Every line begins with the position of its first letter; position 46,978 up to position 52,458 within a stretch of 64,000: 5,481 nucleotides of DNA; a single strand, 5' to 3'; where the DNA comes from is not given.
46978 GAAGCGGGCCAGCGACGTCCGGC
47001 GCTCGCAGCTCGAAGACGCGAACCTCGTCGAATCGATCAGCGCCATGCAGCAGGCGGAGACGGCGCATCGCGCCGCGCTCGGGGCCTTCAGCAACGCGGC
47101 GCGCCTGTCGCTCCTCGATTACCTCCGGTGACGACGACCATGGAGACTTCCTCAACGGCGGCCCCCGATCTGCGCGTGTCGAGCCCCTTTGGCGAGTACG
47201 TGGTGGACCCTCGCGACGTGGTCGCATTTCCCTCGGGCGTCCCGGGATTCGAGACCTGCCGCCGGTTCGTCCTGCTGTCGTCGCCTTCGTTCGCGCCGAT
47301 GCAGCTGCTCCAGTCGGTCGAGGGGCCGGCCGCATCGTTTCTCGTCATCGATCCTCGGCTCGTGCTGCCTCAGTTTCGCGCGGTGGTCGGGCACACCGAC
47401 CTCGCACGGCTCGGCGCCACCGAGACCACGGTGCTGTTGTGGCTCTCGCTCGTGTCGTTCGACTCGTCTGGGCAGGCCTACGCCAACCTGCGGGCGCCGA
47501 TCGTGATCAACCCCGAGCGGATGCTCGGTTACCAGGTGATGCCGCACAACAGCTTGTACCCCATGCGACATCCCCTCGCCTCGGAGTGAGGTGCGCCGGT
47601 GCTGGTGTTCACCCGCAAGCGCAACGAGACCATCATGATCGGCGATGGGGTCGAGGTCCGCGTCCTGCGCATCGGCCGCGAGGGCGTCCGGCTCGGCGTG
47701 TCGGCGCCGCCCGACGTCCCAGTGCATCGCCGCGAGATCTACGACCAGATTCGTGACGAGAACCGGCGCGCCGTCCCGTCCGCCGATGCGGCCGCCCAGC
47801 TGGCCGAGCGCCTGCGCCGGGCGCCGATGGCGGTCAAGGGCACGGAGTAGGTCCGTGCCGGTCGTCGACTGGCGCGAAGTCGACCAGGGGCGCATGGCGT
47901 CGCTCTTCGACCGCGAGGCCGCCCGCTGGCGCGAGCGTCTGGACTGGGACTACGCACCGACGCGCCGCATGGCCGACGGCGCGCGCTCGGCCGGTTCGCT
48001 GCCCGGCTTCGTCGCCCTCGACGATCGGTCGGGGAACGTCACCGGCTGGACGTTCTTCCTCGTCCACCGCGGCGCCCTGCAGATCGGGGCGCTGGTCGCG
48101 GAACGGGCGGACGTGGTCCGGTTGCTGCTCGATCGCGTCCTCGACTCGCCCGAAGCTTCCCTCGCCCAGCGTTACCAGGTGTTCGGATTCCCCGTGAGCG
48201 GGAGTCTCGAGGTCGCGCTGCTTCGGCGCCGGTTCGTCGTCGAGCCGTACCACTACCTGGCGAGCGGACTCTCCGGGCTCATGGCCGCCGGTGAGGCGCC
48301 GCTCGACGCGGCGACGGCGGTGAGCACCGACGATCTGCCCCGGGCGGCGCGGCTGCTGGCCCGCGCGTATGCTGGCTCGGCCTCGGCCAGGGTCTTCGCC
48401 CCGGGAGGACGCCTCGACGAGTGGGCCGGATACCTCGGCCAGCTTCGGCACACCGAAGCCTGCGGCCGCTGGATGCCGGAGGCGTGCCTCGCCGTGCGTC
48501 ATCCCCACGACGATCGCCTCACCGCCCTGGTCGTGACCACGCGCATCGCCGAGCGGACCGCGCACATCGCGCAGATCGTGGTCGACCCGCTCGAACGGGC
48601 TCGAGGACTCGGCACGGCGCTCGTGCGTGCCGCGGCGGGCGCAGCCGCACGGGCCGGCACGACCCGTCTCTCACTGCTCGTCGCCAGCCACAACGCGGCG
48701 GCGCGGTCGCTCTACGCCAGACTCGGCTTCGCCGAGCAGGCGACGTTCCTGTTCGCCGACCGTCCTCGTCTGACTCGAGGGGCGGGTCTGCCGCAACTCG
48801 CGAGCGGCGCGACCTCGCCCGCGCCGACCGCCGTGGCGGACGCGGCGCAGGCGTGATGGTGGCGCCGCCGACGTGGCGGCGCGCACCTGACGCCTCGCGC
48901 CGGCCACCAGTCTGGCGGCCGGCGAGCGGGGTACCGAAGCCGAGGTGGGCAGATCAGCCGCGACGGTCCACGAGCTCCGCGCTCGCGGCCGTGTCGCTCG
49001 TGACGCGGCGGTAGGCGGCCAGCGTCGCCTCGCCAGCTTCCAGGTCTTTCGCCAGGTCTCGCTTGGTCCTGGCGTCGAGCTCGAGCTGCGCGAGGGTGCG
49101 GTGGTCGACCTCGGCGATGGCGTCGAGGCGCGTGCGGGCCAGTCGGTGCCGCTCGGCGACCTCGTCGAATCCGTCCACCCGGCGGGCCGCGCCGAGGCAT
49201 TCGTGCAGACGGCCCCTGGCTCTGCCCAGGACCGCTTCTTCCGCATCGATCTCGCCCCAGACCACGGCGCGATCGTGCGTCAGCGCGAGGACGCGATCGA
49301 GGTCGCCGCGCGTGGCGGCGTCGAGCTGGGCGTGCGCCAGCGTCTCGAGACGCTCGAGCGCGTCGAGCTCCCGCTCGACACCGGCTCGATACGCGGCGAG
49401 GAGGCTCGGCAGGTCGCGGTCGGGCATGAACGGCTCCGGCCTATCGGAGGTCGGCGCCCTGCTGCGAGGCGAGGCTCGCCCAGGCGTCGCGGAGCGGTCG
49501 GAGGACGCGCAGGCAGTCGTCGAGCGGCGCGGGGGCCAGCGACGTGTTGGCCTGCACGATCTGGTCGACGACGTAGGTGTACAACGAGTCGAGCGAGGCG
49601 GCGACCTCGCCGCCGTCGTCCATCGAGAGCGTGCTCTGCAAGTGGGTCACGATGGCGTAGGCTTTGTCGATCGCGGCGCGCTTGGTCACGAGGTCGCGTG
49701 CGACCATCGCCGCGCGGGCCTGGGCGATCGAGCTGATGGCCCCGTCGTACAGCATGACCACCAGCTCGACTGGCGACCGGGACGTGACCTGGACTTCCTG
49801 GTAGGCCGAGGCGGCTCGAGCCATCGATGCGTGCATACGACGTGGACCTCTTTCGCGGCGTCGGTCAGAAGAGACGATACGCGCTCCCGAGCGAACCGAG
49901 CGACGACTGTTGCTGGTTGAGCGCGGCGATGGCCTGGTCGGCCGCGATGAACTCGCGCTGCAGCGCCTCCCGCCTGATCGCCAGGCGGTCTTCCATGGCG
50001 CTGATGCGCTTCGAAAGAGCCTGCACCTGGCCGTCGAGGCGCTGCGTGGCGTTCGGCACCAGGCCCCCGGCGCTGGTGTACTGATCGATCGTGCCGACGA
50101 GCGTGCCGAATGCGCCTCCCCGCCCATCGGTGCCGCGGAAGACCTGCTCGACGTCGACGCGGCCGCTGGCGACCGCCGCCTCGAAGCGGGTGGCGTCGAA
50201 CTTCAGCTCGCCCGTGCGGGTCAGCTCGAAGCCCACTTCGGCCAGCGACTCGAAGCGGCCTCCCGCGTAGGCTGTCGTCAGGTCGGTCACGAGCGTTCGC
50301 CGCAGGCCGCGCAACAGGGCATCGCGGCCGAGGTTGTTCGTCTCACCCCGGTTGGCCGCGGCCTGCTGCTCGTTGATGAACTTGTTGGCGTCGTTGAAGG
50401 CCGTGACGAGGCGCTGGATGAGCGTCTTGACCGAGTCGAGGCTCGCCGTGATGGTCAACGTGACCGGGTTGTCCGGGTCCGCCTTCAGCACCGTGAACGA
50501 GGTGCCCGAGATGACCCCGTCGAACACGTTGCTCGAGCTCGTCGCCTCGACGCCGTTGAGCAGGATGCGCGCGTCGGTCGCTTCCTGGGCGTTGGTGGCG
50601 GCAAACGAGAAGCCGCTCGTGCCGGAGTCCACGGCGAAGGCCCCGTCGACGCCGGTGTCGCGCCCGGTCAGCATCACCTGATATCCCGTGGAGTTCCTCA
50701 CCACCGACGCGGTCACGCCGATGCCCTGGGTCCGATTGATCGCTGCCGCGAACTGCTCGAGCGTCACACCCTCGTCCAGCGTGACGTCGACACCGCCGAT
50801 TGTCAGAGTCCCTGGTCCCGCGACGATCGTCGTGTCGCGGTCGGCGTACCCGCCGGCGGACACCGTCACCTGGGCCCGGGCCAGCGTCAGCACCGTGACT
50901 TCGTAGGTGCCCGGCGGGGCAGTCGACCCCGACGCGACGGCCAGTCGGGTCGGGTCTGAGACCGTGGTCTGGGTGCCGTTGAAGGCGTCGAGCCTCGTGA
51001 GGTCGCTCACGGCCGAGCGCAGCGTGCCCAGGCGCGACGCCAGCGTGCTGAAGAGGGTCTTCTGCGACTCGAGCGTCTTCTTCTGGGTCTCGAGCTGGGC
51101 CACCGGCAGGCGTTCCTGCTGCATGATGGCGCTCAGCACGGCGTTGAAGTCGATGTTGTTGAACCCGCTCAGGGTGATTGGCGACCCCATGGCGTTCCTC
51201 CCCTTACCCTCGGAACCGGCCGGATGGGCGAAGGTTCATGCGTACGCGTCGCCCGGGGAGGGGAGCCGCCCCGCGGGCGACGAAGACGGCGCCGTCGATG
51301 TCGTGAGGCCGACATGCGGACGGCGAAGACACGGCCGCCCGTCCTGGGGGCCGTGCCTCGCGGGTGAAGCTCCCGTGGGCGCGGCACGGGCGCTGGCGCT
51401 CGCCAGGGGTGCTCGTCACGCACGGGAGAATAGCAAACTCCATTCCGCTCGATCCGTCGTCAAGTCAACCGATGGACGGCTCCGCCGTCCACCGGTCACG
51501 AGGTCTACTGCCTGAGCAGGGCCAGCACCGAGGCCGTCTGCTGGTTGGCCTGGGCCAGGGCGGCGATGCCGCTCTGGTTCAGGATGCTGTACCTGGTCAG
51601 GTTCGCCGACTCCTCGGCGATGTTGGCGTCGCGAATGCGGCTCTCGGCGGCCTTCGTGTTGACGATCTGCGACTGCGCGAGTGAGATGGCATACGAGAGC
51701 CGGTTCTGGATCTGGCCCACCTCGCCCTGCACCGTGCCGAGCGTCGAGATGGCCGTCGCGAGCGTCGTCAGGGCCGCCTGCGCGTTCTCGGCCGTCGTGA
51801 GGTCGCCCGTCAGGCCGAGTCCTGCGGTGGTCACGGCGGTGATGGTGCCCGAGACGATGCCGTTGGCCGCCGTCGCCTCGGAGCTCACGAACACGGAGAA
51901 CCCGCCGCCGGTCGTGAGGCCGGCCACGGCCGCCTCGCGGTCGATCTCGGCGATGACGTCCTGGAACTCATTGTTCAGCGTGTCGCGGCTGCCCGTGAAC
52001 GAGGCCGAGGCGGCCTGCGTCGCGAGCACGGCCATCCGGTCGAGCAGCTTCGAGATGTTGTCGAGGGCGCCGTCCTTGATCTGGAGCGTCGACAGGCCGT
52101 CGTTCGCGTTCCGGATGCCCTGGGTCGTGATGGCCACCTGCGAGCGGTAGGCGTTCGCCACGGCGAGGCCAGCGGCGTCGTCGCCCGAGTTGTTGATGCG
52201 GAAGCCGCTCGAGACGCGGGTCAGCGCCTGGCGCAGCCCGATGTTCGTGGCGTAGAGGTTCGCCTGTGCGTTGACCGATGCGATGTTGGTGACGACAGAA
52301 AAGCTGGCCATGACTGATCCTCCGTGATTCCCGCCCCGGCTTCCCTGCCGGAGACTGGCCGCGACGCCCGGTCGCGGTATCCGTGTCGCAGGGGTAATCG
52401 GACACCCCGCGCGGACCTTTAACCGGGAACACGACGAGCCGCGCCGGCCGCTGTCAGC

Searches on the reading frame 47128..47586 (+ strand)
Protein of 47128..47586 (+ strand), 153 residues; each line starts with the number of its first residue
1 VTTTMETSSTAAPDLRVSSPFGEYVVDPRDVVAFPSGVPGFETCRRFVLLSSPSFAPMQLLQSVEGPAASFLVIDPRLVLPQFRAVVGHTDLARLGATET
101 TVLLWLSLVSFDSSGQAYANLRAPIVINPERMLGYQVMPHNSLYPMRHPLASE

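Call 59: search_protein_families(library=pfam, proteins=[window:47128-47586:+], max_evalue=0.0001)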
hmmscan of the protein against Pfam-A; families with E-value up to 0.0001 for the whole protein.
window:47128-47586:+ (153 aa): 1 family
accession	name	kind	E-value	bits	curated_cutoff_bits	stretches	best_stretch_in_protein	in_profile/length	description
PF02623.20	FliW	-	3.1e-27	95.2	25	1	33-150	2-122/122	FliW protein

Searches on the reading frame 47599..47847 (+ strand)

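Call 97: search_protein_families(library=pfam, proteins=[window:47599-47847:+], max_evalue=0.01)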
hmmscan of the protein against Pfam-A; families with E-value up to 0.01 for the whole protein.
window:47599-47847:+ (83 aa): 1 family
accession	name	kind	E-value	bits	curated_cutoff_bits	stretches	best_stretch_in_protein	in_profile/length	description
PF02599.21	CsrA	-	8.2e-22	77.4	27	1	1-52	1-52/53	Global regulator protein family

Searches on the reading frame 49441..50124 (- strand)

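Call 97: search_protein_families(library=pfam, proteins=[window:49441-50124:-], max_evalue=0.01)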
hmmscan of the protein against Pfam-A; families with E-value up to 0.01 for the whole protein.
window:49441-50124:- (227 aa): 1 family
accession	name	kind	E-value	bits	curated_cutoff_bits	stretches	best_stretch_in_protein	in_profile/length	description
PF02561.19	FliS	-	1.3e-35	122.6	26.7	1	106-217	2-113/115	Flagellar protein FliS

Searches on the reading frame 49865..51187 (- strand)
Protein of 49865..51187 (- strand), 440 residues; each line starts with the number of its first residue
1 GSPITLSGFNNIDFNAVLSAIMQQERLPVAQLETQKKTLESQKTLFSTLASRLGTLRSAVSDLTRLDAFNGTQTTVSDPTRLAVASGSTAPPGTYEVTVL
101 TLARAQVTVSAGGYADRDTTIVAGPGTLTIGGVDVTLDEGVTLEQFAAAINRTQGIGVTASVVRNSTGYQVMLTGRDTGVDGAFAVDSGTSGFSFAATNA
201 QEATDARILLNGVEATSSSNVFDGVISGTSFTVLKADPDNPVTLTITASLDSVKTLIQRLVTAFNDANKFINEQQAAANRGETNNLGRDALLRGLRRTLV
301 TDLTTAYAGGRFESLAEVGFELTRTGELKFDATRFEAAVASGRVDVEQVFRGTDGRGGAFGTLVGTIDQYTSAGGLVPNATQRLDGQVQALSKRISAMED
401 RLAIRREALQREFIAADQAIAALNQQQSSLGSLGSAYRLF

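Call 59: search_protein_families(library=pfam, proteins=[window:49865-51187:-], max_evalue=0.0001)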
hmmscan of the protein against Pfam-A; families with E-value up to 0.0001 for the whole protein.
window:49865-51187:- (440 aa): 2 families
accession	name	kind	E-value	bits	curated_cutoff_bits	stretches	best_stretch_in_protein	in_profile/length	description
PF07195.17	FliD_C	-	1.8e-32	113.1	25.4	1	203-425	1-236/236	Flagellar hook-associated protein 2 C-terminus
PF02465.23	FliD_N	-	2e-19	70.5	24.8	1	11-106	2-97/97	Flagellar hook-associated protein 2 N-terminus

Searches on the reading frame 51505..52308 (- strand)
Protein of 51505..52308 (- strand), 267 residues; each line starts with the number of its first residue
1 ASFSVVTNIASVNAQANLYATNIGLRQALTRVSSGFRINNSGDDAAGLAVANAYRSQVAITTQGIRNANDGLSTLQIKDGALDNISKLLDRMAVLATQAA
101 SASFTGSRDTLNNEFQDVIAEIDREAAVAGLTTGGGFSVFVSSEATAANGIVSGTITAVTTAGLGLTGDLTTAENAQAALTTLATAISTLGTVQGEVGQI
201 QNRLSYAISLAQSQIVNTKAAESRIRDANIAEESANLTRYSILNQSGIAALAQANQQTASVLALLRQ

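Call 59: search_protein_families(library=pfam, proteins=[window:51505-52308:-], max_evalue=0.0001)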
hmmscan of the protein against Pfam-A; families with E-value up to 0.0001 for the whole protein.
window:51505-52308:- (267 aa): 2 families
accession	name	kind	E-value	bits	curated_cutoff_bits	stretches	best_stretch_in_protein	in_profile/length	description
PF00669.25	Flagellin_N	-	8.2e-26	91.2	26.6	1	6-124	2-121/139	Bacterial flagellin N-terminal helical region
PF00700.27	Flagellin_C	-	8.7e-19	68.1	23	1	182-265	3-86/86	Bacterial flagellin C-terminal helical region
